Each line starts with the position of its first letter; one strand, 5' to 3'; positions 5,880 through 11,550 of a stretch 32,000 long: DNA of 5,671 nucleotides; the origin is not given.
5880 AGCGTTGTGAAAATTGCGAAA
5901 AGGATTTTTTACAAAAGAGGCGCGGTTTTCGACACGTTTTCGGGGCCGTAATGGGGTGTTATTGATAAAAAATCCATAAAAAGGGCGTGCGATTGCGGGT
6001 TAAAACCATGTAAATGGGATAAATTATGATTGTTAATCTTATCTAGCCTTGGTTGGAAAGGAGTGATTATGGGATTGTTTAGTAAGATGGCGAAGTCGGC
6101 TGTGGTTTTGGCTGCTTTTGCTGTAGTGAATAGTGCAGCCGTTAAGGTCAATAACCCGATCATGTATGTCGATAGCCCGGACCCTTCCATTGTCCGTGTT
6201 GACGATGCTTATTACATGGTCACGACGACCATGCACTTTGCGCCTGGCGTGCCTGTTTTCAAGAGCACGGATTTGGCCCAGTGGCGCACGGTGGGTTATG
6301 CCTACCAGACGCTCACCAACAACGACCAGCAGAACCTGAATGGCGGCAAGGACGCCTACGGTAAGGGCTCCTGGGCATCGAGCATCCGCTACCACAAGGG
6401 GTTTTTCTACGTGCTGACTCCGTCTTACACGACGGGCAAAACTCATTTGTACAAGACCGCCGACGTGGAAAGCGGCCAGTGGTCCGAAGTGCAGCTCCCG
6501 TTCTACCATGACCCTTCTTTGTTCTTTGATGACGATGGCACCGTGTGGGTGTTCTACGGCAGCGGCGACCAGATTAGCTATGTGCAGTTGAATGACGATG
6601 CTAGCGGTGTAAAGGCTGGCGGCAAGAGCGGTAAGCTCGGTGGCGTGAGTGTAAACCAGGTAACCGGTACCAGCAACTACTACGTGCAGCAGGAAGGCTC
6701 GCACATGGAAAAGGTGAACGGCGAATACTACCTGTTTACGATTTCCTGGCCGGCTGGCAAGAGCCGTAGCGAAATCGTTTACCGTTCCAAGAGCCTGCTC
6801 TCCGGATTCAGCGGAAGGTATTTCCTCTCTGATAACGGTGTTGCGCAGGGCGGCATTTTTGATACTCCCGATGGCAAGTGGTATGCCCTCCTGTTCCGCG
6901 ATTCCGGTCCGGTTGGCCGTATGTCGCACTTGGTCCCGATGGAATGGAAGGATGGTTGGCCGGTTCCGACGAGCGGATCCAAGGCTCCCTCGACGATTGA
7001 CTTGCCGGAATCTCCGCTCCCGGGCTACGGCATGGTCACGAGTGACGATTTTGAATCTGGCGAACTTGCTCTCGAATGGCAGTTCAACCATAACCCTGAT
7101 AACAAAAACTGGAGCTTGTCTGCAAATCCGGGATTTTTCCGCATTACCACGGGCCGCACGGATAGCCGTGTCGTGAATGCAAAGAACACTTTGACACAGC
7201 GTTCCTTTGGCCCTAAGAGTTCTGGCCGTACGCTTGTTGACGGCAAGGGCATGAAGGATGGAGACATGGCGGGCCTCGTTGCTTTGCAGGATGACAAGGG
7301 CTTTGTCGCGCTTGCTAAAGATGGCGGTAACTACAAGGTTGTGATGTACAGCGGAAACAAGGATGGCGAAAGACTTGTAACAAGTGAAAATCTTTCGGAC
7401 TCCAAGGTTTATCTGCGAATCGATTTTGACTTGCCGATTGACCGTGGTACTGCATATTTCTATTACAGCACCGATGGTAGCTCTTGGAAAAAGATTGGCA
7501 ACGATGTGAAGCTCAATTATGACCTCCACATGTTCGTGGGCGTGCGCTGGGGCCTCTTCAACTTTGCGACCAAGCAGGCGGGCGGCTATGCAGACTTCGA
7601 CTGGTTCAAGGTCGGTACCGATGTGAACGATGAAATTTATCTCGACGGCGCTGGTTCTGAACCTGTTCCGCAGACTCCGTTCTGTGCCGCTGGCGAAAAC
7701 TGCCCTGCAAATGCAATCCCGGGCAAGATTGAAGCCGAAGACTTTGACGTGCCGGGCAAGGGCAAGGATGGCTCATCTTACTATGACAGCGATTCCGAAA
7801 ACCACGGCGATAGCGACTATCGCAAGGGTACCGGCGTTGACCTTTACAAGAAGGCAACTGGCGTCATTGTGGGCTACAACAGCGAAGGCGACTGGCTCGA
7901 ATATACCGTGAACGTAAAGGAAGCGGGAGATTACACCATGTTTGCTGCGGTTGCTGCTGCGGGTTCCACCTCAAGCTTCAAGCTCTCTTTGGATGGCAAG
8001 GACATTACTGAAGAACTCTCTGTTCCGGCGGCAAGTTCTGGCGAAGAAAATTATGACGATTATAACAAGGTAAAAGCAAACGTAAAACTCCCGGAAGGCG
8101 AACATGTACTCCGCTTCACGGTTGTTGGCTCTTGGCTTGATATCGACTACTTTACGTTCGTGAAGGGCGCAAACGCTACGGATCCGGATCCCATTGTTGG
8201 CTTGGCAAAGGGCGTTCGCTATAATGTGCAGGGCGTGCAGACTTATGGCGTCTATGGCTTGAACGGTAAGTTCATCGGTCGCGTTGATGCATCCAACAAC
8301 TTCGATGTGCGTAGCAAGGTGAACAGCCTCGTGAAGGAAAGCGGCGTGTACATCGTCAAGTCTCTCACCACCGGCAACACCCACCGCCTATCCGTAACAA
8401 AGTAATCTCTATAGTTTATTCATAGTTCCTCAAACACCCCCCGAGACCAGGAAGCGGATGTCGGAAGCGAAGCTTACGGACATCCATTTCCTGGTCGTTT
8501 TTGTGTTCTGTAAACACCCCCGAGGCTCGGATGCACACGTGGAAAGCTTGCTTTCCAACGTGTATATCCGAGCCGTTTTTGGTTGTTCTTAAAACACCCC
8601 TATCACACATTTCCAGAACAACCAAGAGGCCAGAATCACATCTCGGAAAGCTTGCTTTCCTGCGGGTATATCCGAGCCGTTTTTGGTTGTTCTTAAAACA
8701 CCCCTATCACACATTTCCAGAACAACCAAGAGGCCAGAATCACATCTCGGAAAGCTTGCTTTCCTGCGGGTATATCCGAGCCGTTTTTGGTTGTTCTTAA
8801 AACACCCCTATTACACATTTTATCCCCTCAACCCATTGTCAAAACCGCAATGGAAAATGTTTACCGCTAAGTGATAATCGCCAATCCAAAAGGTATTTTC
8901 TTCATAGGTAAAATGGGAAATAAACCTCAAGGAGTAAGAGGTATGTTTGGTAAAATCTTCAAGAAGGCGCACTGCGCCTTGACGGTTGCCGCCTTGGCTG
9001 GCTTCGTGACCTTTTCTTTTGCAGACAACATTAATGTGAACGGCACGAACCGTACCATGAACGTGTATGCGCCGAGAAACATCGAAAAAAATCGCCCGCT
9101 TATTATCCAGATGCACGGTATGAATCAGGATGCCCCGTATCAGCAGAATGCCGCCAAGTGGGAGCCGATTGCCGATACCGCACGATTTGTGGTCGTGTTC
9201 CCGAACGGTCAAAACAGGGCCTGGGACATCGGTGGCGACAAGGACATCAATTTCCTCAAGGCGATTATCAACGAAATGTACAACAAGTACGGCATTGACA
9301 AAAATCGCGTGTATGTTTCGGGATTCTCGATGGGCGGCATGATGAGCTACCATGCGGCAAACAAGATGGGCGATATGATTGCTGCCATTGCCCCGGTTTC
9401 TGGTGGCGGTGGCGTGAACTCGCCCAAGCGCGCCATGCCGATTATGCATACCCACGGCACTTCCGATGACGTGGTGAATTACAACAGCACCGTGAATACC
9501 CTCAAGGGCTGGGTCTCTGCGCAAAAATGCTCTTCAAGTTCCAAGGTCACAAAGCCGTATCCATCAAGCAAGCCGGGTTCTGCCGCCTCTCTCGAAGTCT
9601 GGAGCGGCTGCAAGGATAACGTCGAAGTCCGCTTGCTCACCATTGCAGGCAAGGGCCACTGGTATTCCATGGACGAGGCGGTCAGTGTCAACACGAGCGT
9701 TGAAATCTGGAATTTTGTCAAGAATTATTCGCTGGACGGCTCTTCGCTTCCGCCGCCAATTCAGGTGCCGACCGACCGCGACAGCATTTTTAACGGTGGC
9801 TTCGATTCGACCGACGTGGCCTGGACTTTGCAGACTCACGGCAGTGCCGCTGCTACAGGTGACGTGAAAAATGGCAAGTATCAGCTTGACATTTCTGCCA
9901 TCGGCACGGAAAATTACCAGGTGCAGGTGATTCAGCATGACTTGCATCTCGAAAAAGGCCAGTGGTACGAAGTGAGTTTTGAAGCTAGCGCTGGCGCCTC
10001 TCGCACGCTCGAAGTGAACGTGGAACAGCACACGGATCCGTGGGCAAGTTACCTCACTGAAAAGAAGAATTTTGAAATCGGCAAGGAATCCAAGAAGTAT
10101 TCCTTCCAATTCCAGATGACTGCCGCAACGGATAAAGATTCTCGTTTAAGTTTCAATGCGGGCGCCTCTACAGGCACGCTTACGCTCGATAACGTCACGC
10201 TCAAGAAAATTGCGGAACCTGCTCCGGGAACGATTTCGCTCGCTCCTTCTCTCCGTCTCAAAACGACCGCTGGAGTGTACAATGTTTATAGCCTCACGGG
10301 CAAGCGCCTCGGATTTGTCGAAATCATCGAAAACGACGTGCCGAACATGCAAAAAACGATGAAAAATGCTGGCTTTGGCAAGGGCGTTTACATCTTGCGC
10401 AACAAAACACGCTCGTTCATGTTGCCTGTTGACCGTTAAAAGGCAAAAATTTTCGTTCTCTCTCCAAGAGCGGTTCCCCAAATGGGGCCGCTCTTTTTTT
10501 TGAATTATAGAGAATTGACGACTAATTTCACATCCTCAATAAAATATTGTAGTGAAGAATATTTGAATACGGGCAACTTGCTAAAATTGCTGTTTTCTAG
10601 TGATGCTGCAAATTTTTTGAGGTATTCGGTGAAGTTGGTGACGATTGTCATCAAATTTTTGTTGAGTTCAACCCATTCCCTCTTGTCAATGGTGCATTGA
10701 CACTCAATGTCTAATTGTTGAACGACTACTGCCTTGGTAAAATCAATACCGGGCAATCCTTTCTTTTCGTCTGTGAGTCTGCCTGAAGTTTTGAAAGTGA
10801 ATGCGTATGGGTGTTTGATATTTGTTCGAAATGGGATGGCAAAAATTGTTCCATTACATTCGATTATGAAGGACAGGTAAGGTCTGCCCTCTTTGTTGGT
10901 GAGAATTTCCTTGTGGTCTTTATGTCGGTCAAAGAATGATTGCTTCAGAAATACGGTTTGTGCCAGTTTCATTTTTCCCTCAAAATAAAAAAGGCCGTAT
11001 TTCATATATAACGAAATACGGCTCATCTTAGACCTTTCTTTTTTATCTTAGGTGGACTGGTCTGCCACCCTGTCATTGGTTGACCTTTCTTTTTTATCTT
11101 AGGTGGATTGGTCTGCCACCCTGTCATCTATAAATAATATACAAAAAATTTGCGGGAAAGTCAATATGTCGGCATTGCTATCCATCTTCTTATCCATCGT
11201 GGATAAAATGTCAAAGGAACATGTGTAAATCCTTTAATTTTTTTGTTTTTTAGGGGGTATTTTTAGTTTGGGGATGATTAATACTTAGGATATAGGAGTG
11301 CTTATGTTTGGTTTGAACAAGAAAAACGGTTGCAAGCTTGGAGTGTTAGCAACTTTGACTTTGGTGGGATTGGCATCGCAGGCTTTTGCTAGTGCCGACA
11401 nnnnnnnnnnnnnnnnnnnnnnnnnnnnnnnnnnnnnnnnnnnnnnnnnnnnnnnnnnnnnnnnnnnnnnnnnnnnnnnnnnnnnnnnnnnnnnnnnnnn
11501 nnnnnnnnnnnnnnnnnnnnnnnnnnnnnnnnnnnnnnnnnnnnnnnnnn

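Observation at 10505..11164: Complete type III toxin-antitoxin architecture (promoter, 2 x 51-nt repeats, terminator, small ORF) inside a hemicellulase cluster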

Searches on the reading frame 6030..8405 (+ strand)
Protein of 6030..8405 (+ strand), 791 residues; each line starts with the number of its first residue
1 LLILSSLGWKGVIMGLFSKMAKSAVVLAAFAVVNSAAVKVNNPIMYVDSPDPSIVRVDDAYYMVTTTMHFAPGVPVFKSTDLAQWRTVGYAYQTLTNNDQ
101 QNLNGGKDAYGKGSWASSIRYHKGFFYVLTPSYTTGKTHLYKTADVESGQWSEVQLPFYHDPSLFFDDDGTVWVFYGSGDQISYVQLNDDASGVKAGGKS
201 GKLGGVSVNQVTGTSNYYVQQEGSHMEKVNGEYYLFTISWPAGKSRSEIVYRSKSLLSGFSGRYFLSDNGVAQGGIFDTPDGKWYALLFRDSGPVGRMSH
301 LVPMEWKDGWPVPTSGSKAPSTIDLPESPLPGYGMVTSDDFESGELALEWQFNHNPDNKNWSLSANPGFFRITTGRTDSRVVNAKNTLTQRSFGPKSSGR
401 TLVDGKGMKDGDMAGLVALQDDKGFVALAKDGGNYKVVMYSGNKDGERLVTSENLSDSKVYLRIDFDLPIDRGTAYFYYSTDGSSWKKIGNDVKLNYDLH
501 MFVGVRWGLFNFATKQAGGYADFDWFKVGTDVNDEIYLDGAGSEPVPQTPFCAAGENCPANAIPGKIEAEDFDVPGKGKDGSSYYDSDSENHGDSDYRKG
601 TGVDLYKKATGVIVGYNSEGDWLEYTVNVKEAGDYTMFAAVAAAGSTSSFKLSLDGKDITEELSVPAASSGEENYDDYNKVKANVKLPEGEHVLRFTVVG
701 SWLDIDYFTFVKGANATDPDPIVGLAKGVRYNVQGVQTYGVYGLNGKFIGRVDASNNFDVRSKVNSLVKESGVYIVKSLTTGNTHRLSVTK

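Call 43: search_protein_families(library=pfam, proteins=[window:6030-8405:+])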
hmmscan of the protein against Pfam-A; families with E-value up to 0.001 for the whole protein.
window:6030-8405:+ (791 aa): 4 families
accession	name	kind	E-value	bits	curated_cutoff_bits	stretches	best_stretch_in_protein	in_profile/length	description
PF17851.8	GH43_C2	-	1.5e-41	142.8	22.7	1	338-528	1-202/203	Beta xylosidase C-terminal Concanavalin A-like domain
PF04616.20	Glyco_hydro_43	-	4.9e-39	134.8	32.2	1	41-311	2-288/288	Glycosyl hydrolases family 43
PF03422.21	CBM_6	-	9.2e-26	91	28.9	1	596-712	4-125/125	Carbohydrate binding module (family 6)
PF18099.7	CBM_35_2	-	2.7e-05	24.6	23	1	608-709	13-111/112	Carbohydrate binding module (family 35)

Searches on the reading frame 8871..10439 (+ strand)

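Call 43: search_protein_families(library=pfam, proteins=[window:8871-10439:+])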
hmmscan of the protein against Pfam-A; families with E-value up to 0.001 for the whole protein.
window:8871-10439:+ (522 aa): 8 families
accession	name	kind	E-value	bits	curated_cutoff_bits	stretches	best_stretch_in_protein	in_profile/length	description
PF02018.23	CBM_4_9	-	9.6e-19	68.5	25.9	1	305-431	3-132/136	Carbohydrate binding domain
PF02230.22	Abhydrolase_2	-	1.9e-10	41.4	23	1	126-219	87-187/217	Phospholipase/Carboxylesterase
PF00326.27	Peptidase_S9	-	7.6e-07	29.3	22.6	0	129-176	48-95/213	Prolyl oligopeptidase family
PF10503.15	Esterase_PHB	-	6.3e-05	22.8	23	1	72-209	13-163/219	Esterase PHB depolymerase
PF20434.5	BD-FAE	-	0.00016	21.7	26.8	0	63-163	1-107/215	BD-FAE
PF00756.26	Esterase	-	0.0002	21.6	22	0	58-178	5-148/251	Putative esterase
PF01738.24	DLH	-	0.00041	20.4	21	1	129-210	81-165/217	Dienelactone hydrolase family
PF17974.7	GalBD_like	-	0.00047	20.7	26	1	330-425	71-166/190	Galactose-binding domain-like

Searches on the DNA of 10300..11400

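Call 7: search_rna_families(source=window, start=10300, end=11400, threshold=evalue, max_evalue=10, show_alignments=3)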
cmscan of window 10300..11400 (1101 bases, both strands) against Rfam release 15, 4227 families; matches with E-value up to 10: 7.
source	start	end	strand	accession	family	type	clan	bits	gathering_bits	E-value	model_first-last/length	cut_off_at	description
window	10982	11057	-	RF02371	PyrG_leader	Cis-reg; leader;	-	26.4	65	0.49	1-78/78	no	PyrG leader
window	10399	10505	+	RF00558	L20_leader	Cis-reg; leader;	-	22.7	58.7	0.082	1-127/127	no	Ribosomal protein L20 leader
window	10508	10591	-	RF02772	AilA_thermometer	Cis-reg; thermoregulator;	-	21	81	1.6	1-89/89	no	AilA 5' UTR thermometer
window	10434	10509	+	RF02454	ncr982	Gene; sRNA;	-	20.3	50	4.4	1-79/79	no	Bacillus sRNA ncr982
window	10417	10508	+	RF00519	suhB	Gene; sRNA;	CL00108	17.4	41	0.93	1-77/77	no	Makes More Granules Regulator RNA (mmgR)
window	10835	10896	+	RF00057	RyhB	Gene; sRNA;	-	17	55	3.6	1-67/67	no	RyhB RNA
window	10575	10625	+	RF03995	mir-7957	Gene; miRNA;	-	16.5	76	7.6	1-59/59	no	mir-7957 microRNA precursor family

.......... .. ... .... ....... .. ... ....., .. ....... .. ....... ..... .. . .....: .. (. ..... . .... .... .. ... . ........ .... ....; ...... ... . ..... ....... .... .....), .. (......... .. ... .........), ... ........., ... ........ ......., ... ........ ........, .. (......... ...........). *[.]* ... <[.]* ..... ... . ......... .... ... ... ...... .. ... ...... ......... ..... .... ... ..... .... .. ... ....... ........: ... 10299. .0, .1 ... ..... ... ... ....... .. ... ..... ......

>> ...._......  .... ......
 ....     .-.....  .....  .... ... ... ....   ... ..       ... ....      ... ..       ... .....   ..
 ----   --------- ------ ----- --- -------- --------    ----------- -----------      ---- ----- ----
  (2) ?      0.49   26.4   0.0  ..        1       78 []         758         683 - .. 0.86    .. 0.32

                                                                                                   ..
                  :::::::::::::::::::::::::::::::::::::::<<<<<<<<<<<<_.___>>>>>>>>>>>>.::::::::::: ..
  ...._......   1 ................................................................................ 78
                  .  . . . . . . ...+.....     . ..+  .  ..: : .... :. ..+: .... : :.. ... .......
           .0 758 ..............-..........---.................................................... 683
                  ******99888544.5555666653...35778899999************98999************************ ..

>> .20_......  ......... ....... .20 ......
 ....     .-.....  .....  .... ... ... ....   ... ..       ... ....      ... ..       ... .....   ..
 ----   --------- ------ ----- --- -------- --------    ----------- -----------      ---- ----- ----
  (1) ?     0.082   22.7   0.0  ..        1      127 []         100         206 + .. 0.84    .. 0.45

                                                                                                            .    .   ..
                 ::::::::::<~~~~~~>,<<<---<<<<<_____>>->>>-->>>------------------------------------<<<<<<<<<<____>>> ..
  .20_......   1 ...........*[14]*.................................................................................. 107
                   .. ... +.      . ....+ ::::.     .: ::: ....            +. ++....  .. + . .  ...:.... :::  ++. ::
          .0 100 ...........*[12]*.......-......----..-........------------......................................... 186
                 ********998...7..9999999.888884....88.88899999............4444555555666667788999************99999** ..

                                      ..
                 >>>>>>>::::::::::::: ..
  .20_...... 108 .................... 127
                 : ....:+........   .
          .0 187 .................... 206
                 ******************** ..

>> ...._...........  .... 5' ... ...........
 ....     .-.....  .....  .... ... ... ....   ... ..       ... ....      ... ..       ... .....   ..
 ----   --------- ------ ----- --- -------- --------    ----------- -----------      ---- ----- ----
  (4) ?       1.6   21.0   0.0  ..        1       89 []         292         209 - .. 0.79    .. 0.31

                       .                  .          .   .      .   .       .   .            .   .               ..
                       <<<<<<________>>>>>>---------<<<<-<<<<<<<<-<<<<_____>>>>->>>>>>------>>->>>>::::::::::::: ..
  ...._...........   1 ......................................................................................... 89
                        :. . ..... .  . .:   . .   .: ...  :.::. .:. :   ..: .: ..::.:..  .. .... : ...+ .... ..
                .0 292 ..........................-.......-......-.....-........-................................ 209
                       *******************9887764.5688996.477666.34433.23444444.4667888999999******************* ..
